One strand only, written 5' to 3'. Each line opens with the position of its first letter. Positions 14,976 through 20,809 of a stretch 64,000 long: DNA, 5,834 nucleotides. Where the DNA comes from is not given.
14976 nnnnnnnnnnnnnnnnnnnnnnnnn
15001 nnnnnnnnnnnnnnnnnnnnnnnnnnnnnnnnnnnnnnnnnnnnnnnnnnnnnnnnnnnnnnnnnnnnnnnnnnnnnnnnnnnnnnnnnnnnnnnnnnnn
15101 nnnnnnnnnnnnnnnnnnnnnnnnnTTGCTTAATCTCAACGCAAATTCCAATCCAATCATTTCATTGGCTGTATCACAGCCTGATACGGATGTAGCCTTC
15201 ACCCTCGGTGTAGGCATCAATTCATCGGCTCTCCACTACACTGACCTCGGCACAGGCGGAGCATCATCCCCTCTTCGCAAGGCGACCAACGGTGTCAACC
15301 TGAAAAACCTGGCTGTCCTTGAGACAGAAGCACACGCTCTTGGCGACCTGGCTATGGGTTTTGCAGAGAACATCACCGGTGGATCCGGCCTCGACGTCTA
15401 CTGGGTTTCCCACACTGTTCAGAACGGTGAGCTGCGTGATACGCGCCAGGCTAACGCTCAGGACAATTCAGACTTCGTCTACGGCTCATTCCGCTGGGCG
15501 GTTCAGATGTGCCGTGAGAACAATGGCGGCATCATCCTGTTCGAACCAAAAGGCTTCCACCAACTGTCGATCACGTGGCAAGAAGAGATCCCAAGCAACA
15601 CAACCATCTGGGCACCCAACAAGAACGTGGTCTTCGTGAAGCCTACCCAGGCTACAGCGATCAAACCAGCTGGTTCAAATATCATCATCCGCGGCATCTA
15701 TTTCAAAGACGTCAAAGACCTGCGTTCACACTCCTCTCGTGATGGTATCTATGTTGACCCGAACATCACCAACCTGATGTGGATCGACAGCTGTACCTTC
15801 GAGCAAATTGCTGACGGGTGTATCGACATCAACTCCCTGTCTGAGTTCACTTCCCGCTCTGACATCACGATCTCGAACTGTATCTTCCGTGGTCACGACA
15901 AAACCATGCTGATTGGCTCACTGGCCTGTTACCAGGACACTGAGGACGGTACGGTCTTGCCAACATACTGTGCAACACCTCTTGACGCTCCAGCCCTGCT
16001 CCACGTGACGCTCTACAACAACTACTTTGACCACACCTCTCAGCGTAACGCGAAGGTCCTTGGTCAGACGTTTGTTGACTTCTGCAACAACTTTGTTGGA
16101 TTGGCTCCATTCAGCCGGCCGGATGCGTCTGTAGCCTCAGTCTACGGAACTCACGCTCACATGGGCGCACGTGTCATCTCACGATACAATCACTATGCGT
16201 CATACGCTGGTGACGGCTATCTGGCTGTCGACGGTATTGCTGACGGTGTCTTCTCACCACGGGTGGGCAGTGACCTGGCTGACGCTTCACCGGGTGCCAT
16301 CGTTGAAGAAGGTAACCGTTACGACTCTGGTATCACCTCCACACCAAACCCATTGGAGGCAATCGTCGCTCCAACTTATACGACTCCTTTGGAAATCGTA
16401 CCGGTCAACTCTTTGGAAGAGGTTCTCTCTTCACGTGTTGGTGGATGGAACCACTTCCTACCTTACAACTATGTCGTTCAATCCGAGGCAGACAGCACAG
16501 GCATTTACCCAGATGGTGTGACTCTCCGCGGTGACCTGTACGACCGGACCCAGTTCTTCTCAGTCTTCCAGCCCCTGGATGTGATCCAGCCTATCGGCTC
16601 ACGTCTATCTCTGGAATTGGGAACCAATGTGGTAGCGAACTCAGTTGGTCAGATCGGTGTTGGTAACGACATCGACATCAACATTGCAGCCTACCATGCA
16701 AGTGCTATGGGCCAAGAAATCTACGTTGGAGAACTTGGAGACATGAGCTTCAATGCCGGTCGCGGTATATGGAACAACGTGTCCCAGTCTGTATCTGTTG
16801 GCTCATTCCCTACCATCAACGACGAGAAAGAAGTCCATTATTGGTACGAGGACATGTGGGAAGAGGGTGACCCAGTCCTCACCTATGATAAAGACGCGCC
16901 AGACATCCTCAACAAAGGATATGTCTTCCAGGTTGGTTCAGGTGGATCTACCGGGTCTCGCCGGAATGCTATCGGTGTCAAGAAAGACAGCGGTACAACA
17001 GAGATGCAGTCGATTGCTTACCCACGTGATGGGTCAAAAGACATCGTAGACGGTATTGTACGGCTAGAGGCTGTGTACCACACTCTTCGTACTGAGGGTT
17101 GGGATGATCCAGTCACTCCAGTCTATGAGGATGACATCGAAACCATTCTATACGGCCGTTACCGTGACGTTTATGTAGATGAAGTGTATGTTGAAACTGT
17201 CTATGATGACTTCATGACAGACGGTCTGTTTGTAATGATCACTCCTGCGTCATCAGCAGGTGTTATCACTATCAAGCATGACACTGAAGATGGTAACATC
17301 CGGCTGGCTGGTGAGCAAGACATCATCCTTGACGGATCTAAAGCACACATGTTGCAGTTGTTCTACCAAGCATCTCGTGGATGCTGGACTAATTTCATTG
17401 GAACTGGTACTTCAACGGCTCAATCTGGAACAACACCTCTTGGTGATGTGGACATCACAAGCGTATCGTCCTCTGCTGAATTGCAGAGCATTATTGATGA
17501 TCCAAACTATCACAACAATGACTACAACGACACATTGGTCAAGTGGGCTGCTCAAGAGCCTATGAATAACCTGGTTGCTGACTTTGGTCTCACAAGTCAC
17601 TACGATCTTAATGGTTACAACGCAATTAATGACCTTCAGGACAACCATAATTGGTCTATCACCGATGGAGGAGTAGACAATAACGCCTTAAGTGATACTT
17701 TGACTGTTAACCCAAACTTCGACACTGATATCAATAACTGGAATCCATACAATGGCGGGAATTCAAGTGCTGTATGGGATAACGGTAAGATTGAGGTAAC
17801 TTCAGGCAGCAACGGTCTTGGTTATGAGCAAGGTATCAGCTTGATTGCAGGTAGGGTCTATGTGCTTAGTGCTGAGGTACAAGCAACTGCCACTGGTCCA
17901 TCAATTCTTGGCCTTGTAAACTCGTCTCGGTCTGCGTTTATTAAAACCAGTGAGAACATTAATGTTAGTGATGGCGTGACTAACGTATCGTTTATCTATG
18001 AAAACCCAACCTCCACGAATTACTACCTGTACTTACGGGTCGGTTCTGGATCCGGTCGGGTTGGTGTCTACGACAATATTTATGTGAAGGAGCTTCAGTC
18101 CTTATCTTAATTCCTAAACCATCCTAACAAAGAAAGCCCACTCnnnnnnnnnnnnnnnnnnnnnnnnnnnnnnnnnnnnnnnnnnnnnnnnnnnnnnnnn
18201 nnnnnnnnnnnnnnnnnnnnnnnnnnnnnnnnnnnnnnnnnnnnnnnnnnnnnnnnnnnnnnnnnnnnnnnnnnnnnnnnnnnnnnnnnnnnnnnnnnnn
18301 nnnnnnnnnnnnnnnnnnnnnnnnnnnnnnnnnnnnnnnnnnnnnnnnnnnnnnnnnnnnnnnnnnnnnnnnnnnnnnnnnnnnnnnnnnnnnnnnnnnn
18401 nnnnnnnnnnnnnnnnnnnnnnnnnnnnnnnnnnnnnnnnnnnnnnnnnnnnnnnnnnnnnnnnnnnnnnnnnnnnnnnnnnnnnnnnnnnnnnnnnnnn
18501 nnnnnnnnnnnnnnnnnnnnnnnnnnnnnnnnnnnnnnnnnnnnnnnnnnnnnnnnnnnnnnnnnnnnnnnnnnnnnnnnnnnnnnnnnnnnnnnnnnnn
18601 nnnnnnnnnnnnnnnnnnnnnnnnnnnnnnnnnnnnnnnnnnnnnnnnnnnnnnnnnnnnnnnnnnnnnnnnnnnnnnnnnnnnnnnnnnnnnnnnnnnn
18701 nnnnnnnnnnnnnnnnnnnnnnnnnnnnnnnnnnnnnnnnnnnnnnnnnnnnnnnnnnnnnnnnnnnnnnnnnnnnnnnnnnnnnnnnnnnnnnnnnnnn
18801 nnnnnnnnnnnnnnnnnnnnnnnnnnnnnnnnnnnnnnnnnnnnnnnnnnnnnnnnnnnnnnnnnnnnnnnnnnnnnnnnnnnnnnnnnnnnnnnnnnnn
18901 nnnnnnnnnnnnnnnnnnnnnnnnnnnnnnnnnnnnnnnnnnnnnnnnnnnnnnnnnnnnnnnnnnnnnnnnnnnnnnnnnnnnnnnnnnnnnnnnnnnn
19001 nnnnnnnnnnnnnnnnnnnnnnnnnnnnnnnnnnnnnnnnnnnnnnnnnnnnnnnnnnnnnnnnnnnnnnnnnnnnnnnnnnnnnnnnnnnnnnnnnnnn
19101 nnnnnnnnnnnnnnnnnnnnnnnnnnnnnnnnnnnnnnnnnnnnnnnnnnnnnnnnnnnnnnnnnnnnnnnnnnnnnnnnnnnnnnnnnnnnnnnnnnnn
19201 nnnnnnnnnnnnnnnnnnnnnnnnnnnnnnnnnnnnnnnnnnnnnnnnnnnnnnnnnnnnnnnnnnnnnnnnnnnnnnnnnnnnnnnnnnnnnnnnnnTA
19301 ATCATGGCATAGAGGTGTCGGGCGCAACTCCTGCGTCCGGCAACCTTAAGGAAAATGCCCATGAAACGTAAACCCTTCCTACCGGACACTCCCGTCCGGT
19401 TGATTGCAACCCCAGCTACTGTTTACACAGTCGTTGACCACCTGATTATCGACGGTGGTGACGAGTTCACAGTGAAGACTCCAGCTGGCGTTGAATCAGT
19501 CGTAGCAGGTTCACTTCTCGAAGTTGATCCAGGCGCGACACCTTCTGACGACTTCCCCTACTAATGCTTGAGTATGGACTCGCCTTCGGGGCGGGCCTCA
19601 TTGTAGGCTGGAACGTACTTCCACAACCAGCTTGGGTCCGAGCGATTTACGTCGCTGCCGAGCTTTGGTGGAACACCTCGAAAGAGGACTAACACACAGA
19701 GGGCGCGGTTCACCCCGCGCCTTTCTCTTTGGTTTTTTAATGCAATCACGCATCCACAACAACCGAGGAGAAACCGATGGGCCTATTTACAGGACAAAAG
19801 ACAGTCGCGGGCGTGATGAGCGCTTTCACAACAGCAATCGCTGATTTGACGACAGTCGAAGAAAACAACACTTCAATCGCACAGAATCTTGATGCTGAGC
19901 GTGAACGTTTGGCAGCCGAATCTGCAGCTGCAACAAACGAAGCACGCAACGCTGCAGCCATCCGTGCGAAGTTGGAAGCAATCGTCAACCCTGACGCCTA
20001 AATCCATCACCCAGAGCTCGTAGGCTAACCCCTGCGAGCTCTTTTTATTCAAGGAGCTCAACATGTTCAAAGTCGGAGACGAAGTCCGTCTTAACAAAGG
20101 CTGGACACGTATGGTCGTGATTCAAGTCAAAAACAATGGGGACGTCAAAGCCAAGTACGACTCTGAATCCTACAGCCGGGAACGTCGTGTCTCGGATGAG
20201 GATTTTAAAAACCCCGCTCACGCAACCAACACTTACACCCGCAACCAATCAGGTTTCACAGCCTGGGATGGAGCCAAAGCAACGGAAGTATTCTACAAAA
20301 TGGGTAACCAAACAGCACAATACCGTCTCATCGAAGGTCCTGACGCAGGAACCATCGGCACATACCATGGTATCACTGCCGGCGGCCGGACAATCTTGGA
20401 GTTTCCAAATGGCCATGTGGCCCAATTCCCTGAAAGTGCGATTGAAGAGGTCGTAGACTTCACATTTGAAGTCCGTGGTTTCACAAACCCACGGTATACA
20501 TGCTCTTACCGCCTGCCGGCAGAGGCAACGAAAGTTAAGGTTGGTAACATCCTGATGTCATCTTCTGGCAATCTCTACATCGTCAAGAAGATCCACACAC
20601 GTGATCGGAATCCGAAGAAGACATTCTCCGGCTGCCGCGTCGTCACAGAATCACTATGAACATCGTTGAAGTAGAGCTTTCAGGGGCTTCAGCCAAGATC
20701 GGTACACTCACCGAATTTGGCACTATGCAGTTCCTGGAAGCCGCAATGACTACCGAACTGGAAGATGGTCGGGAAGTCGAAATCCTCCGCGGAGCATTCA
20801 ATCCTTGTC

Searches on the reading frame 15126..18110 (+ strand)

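Call 18: search_protein_families(library=phrogs, proteins=[window:15126-18110:+], max_evalue=0.001)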
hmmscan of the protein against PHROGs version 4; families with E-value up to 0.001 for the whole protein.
window:15126-18110:+ (994 aa): 0 families

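Call 75: search_protein_families(library=pfam, proteins=[window:15126-18110:+], max_evalue=0.001)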
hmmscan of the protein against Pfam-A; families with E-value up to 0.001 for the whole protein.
window:15126-18110:+ (994 aa): 2 families
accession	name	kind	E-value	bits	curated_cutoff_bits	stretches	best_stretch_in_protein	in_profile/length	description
PF00544.25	Pectate_lyase_4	-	3.8e-07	30.4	24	1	178-324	55-189/211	Pectate lyase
PF02018.23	CBM_4_9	-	9.2e-05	23.3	25.9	1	859-973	3-132/136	Carbohydrate binding domain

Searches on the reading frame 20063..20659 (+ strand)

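Call 18: search_protein_families(library=phrogs, proteins=[window:20063-20659:+], max_evalue=0.001)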
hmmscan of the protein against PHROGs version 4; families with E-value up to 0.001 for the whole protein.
window:20063-20659:+ (198 aa): 2 families
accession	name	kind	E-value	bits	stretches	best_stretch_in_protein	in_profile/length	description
phrog_36463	-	unknown function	2e-31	110.5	1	1-198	3-193/197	-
phrog_3261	-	unknown function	0.00058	21.3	0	1-31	12-43/108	-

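Call 46: search_protein_families(library=pfam, proteins=[window:20063-20659:+], max_evalue=0.01)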
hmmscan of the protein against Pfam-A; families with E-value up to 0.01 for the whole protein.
window:20063-20659:+ (198 aa): 0 families
